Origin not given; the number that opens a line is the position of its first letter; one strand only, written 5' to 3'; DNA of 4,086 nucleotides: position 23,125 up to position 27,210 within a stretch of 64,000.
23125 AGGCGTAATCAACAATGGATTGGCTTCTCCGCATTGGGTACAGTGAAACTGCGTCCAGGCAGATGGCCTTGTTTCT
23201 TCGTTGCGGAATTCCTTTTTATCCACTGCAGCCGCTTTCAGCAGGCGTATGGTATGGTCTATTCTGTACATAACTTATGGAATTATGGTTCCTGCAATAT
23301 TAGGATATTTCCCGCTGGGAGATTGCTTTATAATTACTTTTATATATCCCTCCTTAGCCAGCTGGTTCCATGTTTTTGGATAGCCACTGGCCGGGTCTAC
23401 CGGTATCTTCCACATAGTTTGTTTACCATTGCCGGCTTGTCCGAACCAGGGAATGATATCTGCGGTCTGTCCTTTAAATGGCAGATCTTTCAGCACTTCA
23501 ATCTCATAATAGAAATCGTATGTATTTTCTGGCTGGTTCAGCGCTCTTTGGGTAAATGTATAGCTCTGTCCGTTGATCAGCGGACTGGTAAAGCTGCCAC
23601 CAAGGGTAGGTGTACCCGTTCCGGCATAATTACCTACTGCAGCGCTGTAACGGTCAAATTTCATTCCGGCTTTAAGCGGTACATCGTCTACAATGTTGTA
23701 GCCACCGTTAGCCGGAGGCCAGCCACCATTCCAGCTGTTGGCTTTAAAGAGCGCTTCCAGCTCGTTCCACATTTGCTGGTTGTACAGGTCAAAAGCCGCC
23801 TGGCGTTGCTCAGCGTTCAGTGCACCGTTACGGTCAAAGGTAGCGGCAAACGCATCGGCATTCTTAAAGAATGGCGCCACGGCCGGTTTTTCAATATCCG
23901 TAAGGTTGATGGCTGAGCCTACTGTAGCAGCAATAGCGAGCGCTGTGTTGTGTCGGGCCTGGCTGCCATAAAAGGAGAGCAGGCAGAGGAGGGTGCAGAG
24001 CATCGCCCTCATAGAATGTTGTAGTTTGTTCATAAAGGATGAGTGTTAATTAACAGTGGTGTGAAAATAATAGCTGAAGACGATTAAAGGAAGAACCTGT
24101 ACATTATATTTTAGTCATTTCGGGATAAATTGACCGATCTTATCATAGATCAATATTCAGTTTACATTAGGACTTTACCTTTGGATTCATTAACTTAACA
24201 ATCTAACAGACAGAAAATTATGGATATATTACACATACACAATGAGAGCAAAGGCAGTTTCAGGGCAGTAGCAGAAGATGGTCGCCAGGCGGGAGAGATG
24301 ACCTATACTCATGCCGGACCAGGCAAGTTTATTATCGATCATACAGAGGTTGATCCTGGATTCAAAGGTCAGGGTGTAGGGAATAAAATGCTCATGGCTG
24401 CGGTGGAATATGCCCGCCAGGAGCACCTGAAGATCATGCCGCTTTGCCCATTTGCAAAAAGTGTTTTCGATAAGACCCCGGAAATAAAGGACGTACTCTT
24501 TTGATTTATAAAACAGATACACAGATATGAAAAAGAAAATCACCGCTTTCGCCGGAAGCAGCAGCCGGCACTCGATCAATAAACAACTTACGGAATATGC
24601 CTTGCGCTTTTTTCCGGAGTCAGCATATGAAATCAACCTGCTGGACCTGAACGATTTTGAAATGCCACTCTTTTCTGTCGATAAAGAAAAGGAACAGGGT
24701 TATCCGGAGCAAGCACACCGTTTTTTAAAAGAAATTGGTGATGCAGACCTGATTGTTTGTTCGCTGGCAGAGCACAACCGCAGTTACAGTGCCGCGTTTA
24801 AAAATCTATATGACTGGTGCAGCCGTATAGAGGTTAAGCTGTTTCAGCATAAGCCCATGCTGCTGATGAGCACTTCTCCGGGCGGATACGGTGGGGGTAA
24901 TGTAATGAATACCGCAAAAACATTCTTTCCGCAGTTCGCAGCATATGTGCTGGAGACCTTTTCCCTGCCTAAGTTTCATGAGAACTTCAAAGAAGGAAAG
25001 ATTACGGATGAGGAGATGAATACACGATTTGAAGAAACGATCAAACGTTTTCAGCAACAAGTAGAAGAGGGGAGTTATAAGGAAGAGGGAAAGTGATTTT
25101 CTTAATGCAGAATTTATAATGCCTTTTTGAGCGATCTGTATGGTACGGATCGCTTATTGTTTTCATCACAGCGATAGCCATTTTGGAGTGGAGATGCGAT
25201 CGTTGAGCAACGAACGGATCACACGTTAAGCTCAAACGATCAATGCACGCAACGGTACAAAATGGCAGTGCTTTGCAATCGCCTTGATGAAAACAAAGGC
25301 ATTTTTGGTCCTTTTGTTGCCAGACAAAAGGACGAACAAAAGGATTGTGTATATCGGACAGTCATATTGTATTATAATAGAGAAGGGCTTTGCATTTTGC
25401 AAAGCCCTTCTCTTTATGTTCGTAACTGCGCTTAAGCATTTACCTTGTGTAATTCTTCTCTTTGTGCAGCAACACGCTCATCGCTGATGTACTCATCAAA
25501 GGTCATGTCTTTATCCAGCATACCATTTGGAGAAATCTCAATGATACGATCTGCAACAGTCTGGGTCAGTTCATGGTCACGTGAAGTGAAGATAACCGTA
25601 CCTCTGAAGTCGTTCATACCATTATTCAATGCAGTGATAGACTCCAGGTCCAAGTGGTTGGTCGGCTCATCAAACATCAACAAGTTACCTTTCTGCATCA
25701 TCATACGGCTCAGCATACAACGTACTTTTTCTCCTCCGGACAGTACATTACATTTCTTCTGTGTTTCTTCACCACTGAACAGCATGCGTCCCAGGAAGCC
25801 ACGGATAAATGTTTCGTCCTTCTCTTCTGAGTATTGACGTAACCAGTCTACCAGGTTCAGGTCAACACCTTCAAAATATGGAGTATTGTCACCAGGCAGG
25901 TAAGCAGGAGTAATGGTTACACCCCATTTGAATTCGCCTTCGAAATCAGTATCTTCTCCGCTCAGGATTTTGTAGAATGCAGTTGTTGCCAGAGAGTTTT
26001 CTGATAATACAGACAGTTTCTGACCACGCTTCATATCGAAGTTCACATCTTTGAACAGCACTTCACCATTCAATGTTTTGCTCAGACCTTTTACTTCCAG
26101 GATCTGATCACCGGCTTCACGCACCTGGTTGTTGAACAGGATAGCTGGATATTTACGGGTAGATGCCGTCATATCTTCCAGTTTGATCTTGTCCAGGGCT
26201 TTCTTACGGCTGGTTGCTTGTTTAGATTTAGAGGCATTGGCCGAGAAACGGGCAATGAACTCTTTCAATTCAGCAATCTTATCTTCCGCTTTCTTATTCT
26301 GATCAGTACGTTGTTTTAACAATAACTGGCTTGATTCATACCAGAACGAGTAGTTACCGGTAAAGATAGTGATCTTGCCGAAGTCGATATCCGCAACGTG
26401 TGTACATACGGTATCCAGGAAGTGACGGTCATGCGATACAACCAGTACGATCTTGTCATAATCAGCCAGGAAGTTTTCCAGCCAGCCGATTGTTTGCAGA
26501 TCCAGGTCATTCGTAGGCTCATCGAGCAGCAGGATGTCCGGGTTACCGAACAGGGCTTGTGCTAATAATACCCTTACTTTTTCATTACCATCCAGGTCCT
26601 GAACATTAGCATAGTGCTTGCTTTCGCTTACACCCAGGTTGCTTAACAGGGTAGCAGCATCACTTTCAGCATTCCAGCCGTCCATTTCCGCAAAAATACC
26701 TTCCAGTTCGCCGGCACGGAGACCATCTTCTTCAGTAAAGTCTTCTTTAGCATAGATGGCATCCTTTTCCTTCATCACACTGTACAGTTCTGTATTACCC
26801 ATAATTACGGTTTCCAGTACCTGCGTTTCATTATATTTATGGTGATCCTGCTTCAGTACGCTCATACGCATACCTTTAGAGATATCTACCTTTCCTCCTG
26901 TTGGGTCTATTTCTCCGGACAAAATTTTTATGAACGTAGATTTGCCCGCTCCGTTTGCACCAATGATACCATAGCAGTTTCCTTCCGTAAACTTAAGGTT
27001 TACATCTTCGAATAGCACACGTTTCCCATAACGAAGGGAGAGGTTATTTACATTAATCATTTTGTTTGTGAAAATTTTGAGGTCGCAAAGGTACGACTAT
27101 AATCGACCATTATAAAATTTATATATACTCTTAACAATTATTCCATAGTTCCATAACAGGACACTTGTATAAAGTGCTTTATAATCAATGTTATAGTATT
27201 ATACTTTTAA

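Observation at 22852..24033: Secreted TNT-like NAD+ glycohydrolase toxin candidate with an adjacent small zinc-ribbon partner (possible toxin/immunity pair)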

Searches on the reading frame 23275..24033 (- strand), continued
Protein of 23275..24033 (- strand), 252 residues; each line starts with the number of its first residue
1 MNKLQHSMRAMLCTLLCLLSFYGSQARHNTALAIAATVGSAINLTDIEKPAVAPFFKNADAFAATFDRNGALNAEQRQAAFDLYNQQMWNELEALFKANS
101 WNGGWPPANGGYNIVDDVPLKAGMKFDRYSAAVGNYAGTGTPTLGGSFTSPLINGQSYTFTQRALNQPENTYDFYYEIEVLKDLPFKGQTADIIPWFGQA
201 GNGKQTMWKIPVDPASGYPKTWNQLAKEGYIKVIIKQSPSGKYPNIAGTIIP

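Call 32: fold_search(model_id=the predicted structure, library=pdb)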
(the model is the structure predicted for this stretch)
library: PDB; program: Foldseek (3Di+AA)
matches with E <= 10: 274; with E <= 0.001: 12
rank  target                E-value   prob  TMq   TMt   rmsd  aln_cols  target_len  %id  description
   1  8pmr_B                1.2e-05  1.00  0.32  0.39   4.1       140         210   24  NADase from Aspergillus fumigatus with mutated calcium binding motif (D219A/E220A) (released 2023-11-15)
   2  8pmr_C                1.3e-05  1.00  0.33  0.40   3.7       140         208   24  NADase from Aspergillus fumigatus with mutated calcium binding motif (D219A/E220A) (released 2023-11-15)
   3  6ygf_B                1.4e-05  1.00  0.32  0.39   4.2       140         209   24  NADase from Aspergillus fumigatus with trapped reaction products (released 2020-12-23)
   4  6yge_A                2.3e-05  1.00  0.33  0.39   4.0       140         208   24  NADase from Aspergillus fumigatus (released 2020-12-23)
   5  8pmr_D                2.3e-05  1.00  0.33  0.39   3.9       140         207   24  NADase from Aspergillus fumigatus with mutated calcium binding motif (D219A/E220A) (released 2023-11-15)
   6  6ygf_A                2.3e-05  1.00  0.33  0.39   4.0       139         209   25  NADase from Aspergillus fumigatus with trapped reaction products (released 2020-12-23)
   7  6yge_B                3.4e-05  1.00  0.33  0.39   4.2       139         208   25  NADase from Aspergillus fumigatus (released 2020-12-23)
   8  8pms_C                4.0e-05  1.00  0.34  0.45   2.8       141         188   25  NADase from Aspergillus fumigatus with replaced C-terminus from Neurospora crassa (released 2023-11-15)
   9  8pms_A                4.3e-05  1.00  0.33  0.43   4.3       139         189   26  NADase from Aspergillus fumigatus with replaced C-terminus from Neurospora crassa (released 2023-11-15)
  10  8r15_A                7.0e-05  1.00  0.31  0.39   5.1       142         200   25  Crystal structure of Fusarium oxysporum NADase I (released 2024-07-03)
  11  6ygg_B                7.4e-05  1.00  0.33  0.39   4.2       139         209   25  NADase from Aspergillus fumigatus complexed with a substrate anologue (released 2020-12-23)
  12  8pmr_A                7.9e-05  1.00  0.33  0.39   4.0       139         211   25  NADase from Aspergillus fumigatus with mutated calcium binding motif (D219A/E220A) (released 2023-11-15)
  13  4zv0_A                1.4e-02  0.77  0.24  0.40   8.4       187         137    8  Structure of Tse6 in complex with Tsi6 (released 2015-11-11)
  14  6xtd_A                4.5e-02  0.60  0.21  0.36   9.9       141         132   11  Rhs1-CT in complex with cognate immunity protein RhsI1 (released 2021-07-28)
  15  6b12_A                1.8e-01  0.41  0.23  0.43   8.5       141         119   11  Structure of Tne2 in complex with Tni2 (released 2017-12-20)
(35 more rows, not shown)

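Call 35: search_protein_families(library=padloc, proteins=[window:23275-24033:-], max_evalue=1)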
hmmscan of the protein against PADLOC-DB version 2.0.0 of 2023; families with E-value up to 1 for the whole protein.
window:23275-24033:- (252 aa): 0 families

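Call 37: find_encoding_contigs(protein=P0112, flank=4000, max_places=2)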
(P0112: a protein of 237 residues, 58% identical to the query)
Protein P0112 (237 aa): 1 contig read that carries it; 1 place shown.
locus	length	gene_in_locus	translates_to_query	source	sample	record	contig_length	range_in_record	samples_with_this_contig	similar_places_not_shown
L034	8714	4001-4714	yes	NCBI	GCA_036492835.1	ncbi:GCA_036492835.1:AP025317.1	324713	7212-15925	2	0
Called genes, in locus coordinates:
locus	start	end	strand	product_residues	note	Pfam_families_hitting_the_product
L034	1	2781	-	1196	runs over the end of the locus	PF01433:Peptidase_M1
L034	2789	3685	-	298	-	PF00005:ABC_tran, PF13304:AAA_21 (weak)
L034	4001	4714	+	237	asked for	PF14021:TNT (weak)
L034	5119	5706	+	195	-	-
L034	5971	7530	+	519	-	PF13689:DUF4154, PF07228:SpoIIE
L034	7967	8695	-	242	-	PF02586:SRAP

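Call 38: find_encoding_contigs(protein=P0119, flank=4000, max_places=2)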
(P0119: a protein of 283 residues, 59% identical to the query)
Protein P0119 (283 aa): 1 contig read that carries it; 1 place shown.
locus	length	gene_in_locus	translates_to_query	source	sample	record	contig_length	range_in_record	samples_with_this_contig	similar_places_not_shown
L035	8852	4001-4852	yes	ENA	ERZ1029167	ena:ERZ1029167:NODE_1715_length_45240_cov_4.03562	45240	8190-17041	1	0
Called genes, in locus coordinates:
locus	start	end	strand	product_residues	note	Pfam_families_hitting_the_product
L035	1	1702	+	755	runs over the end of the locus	PF00330:Aconitase, PF00694:Aconitase_C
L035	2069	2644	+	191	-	PF16117:DUF4833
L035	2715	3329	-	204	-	PF00578:AhpC-TSA, PF08534:Redoxin, PF20029:DUF6436 (faint)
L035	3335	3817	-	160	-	PF00578:AhpC-TSA, PF08534:Redoxin, PF00085:Thioredoxin (weak)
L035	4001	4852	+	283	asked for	PF14021:TNT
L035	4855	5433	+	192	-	-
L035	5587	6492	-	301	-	PF02629:CoA_binding, PF13380:CoA_binding_2, PF00549:Ligase_CoA, PF13607:Succ_CoA_lig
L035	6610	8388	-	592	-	PF00664:ABC_membrane, PF00005:ABC_tran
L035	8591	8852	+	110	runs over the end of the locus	-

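Call 44: find_encoding_contigs(protein=P0027, flank=3000, max_places=1)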
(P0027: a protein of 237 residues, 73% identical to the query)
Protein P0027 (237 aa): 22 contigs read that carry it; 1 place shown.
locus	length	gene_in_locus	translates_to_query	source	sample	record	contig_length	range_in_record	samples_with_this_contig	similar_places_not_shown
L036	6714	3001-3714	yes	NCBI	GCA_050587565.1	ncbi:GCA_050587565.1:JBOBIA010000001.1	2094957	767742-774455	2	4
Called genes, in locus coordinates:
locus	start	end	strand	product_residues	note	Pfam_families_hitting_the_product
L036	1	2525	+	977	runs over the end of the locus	PF13583:Reprolysin_4, PF13688:Reprolysin_5, PF13574:Reprolysin_2, PF13582:Reprolysin_3, PF22352:K319L-like_PKD (faint), PF00041:fn3, PF20009:GEVED, PF18962:Por_Secre_tail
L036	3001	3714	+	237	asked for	PF14021:TNT (faint)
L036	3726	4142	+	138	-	-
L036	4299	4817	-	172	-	PF11138:DUF2911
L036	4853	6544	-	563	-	PF00474:SSF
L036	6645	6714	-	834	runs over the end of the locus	PF02585:PIG-L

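Call 45: find_encoding_contigs(protein=P0016, flank=3000, max_places=1)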
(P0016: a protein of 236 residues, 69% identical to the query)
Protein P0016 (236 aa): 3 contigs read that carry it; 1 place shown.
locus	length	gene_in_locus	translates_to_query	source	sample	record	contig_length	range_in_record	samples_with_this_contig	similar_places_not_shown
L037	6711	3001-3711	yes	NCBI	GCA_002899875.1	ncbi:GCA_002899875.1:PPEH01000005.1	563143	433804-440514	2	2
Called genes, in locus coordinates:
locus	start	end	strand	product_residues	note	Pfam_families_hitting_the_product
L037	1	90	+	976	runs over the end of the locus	PF13583:Reprolysin_4, PF13688:Reprolysin_5, PF13574:Reprolysin_2, PF13582:Reprolysin_3, PF22352:K319L-like_PKD (faint), PF00041:fn3, PF20009:GEVED, PF18962:Por_Secre_tail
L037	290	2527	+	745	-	PF13583:Reprolysin_4, PF13688:Reprolysin_5, PF13574:Reprolysin_2, PF13582:Reprolysin_3, PF22352:K319L-like_PKD (faint), PF18962:Por_Secre_tail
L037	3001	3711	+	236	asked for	-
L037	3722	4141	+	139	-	-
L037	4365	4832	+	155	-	PF01503:PRA-PH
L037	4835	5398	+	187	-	-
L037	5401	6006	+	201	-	PF14014:DUF4230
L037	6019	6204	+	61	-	-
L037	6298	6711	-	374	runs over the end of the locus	PF00180:Iso_dh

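Call 46: find_encoding_contigs(protein=P0113, flank=3000, max_places=1)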
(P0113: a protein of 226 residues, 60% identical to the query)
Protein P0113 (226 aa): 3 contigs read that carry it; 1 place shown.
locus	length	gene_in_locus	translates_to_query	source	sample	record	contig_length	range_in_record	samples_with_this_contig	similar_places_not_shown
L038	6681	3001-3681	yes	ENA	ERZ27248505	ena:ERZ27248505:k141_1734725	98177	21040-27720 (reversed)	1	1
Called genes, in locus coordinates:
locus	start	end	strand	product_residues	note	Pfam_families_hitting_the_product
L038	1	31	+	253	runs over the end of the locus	PF01925:TauE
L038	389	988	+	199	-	-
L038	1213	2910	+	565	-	PF07995:GSDH, PF18962:Por_Secre_tail (weak)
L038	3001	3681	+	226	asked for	PF14021:TNT (weak)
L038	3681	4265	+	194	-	-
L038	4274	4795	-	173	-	-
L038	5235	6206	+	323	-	PF13692:Glyco_trans_1_4, PF13524:Glyco_trans_1_2, PF00534:Glycos_transf_1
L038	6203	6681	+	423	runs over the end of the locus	PF08323:Glyco_transf_5 (weak), PF13439:Glyco_transf_4, PF13579:Glyco_trans_4_4, PF20706:GT4-conflict, PF00534:Glycos_transf_1, PF13692:Glyco_trans_1_4, PF13524:Glyco_trans_1_2 (weak)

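Call 47: find_encoding_contigs(protein=P0110, flank=5000, max_places=1)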
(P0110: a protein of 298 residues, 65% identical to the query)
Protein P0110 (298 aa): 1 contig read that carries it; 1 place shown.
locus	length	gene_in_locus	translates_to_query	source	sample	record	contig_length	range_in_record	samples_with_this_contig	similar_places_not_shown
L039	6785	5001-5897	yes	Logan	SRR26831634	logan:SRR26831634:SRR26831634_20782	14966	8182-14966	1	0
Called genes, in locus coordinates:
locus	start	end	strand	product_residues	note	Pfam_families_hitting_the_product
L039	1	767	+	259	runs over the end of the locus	PF00589:Phage_integrase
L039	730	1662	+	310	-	PF00589:Phage_integrase (faint), PF02899:Phage_int_SAM_1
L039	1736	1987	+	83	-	PF02604:PhdYeFM_antitox (weak)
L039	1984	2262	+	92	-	PF05016:ParE_toxin, PF06769:YoeB_toxin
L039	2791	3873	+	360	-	-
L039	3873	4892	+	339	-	PF13360:PQQ_2 (faint)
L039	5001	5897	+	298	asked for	PF14021:TNT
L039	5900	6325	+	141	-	-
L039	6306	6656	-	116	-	PF13560:HTH_31 (weak), PF01381:HTH_3, PF12844:HTH_19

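Call 67: search_protein_families(library=pfam, proteins=[L034:5119-5703:+, L035:4855-5430:+, L038:3681-4262:+], max_evalue=1)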
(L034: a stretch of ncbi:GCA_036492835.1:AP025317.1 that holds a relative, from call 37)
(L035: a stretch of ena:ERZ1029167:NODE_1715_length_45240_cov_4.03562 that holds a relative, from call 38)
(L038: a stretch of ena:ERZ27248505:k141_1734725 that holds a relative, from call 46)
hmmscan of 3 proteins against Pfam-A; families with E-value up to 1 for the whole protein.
L034:5119-5703:+ (195 aa): 0 families

L035:4855-5430:+ (192 aa): 0 families

L038:3681-4262:+ (194 aa): 2 families
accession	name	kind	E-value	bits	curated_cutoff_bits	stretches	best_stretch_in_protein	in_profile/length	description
PF24453.1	DUF7569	-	0.011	16.2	27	1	135-159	37-61/70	Family of unknown function (DUF7569)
PF21344.3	Zn_ribbon_LysW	-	0.49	10.5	27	0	53-67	23-37/46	Alpha-aminoadipate carrier protein LysW-like, globular domain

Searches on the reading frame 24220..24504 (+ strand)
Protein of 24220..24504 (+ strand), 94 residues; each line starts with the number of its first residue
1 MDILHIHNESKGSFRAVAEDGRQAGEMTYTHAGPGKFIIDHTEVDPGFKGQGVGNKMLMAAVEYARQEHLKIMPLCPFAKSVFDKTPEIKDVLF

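Call 77: search_protein_families(library=pfam, proteins=[window:24220-24504:+], max_evalue=0.001)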
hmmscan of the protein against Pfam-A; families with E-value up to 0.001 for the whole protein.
window:24220-24504:+ (94 aa): 4 families
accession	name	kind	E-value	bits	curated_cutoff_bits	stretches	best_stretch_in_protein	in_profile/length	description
PF14542.12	Acetyltransf_CG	-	2.1e-25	89.1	30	1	18-92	6-80/80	GCN5-related N-acetyl-transferase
PF00583.31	Acetyltransf_1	-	1.2e-06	29.2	20.7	1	11-72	33-95/116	Acetyltransferase (GNAT) family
PF13508.13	Acetyltransf_7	-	0.00016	22.4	27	1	17-69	7-61/84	Acetyltransferase (GNAT) domain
PF13673.13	Acetyltransf_10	-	0.00048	20.5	23.6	1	17-72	36-87/128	Acetyltransferase (GNAT) domain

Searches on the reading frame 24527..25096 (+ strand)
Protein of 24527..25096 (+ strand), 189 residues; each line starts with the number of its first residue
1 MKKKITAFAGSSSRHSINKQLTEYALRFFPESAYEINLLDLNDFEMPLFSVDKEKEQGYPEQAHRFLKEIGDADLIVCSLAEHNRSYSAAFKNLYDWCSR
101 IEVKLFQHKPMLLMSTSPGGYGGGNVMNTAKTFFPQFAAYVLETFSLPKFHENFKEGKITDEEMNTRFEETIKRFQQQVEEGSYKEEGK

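Call 77: search_protein_families(library=pfam, proteins=[window:24527-25096:+], max_evalue=0.001)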
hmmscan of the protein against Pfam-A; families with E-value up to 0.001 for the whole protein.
window:24527-25096:+ (189 aa): 2 families
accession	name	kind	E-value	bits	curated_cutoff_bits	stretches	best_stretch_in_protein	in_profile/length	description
PF03358.20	FMN_red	-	5.2e-32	111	24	1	4-151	2-151/152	NADPH-dependent FMN reductase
PF02525.22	Flavodoxin_2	-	3.6e-05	24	27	1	12-152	15-172/198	Flavodoxin-like fold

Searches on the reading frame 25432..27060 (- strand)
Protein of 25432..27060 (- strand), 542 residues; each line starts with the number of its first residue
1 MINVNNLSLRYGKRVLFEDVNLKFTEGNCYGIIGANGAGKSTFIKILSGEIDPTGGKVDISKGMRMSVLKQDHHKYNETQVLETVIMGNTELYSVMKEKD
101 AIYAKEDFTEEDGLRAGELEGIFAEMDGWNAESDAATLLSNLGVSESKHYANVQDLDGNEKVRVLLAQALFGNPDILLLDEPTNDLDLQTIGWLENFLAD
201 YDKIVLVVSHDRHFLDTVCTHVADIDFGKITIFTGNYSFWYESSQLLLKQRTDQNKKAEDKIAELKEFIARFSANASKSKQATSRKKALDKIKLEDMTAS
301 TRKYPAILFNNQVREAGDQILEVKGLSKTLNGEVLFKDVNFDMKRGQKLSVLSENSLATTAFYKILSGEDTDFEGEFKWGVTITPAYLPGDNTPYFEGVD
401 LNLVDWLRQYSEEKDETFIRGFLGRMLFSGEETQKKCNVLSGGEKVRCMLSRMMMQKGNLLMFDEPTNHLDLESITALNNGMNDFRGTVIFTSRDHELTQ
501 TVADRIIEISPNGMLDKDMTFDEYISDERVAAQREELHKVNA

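Call 77: search_protein_families(library=pfam, proteins=[window:25432-27060:-], max_evalue=0.001)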
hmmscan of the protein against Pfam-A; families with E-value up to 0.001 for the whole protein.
window:25432-27060:- (542 aa): 6 families
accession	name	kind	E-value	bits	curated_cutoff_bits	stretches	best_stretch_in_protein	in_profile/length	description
PF00005.33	ABC_tran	-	5.8e-35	121.3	25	2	18-184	2-137/137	ABC transporter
PF12848.13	ABC_tran_Xtn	-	8.6e-22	77.5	25.9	1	224-304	2-80/85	ABC transporter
PF13304.12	AAA_21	-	5.7e-09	36.9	27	0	30-48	2-20/304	AAA domain, putative AbiEii toxin, Type IV TA system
PF02463.25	SMC_N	-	4.1e-07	30.1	40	0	111-510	71-212/220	RecF/RecN/SMC N terminal domain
PF13476.12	AAA_23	-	0.0003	21.9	27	0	17-47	10-39/201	AAA domain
PF00931.28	NB-ARC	-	0.00052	19.8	23.5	0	439-518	87-159/248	NB-ARC domain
